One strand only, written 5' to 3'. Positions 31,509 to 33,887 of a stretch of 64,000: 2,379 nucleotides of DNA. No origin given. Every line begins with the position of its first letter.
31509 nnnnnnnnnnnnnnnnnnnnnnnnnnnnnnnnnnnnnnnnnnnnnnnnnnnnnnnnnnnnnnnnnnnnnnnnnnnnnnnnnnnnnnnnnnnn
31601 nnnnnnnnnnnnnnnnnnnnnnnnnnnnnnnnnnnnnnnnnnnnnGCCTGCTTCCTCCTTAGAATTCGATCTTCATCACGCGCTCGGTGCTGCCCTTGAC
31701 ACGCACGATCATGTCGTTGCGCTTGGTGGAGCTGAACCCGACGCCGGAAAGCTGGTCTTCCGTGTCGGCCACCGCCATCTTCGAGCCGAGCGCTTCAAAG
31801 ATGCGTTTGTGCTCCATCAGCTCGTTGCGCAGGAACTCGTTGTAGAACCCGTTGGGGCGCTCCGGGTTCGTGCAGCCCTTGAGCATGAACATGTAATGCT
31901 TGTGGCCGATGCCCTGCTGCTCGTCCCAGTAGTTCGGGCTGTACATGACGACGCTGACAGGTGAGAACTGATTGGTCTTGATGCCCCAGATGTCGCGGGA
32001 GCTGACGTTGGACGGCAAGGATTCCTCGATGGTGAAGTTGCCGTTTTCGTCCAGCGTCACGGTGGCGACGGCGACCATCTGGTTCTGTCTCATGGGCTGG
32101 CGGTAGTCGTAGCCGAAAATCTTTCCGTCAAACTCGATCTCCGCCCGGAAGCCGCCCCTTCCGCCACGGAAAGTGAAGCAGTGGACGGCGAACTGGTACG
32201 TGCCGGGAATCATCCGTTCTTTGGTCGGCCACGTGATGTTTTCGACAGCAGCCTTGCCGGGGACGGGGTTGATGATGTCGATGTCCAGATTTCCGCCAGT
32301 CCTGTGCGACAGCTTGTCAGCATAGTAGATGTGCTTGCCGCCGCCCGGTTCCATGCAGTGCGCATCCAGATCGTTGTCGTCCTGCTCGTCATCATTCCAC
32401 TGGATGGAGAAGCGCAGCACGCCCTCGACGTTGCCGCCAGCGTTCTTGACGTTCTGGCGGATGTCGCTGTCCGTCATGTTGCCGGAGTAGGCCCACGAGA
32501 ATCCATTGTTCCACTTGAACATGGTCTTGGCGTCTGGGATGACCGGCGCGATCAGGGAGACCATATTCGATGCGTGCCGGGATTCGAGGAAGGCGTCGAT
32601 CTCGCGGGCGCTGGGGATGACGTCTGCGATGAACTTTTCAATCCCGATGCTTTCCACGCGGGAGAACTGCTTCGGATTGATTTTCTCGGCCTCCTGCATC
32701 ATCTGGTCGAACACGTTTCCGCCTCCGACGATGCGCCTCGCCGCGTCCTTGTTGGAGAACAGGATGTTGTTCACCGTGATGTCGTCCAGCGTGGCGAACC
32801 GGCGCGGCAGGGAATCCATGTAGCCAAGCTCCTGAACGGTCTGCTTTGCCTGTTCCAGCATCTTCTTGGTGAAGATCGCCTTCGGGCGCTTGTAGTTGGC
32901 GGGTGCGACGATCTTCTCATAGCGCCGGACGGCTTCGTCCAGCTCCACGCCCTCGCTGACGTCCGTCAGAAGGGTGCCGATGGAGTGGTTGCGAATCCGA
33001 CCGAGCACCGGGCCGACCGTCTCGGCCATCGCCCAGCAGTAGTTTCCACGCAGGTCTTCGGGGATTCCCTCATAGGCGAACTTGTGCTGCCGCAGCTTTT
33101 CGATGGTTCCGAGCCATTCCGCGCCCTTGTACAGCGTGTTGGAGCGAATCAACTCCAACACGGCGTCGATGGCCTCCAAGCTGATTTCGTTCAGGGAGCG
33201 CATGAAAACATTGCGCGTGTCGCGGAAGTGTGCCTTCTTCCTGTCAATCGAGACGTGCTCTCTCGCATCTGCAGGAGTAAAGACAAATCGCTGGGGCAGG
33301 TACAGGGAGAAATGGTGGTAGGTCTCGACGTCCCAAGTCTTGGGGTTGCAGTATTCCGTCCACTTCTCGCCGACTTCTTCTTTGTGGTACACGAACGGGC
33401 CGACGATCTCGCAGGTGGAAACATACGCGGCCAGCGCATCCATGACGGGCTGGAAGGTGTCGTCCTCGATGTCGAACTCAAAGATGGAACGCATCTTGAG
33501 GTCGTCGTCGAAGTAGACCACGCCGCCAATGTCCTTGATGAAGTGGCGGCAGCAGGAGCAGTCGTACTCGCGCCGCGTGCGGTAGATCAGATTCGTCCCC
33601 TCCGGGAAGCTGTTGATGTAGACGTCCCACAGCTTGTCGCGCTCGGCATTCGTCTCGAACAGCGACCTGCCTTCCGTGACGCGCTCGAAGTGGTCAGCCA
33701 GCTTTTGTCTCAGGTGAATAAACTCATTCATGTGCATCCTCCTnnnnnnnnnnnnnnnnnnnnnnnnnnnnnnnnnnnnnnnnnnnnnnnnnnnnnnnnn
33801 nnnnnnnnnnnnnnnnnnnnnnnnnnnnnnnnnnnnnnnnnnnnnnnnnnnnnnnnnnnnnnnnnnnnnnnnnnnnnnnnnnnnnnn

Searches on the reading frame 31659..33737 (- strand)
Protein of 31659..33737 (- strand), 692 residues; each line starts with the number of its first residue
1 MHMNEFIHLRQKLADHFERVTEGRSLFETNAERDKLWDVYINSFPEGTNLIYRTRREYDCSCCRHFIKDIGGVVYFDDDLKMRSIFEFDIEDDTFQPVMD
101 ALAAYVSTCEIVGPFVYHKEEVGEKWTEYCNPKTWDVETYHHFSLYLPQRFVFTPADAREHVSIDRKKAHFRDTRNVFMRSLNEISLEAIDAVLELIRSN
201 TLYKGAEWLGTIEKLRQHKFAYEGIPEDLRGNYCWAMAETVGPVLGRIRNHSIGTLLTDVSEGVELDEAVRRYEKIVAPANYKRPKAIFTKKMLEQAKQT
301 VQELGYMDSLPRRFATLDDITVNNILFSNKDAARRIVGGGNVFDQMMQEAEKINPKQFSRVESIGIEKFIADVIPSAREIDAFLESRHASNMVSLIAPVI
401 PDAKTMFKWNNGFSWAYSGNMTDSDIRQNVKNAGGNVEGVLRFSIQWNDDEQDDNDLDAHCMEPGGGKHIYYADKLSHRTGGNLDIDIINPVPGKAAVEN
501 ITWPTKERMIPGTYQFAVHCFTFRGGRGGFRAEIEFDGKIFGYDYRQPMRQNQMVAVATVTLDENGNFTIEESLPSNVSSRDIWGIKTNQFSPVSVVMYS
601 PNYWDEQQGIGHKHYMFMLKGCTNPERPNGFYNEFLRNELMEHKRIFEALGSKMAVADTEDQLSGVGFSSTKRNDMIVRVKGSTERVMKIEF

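Call 17: search_protein_families(library=pfam, proteins=[window:31659-33737:-])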
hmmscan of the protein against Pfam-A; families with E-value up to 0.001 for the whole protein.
window:31659-33737:- (692 aa): 0 families

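Call 65: search_protein_families(library=phrogs, proteins=[window:31659-33737:-], max_evalue=0.00001)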
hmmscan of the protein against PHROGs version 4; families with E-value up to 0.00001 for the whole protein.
window:31659-33737:- (692 aa): 5 families
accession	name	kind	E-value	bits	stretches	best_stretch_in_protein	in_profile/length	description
phrog_1735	-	unknown function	4.9e-254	846.2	1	3-692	1-673/673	-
phrog_23228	-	unknown function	3.7e-149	498.5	1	217-692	6-472/472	-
phrog_25920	-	unknown function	3e-28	100.3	1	24-164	21-159/173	-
phrog_21434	-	unknown function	4.2e-24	85.8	1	3-87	1-84/93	-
phrog_38165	-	unknown function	7.9e-06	26.5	0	238-275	16-52/57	-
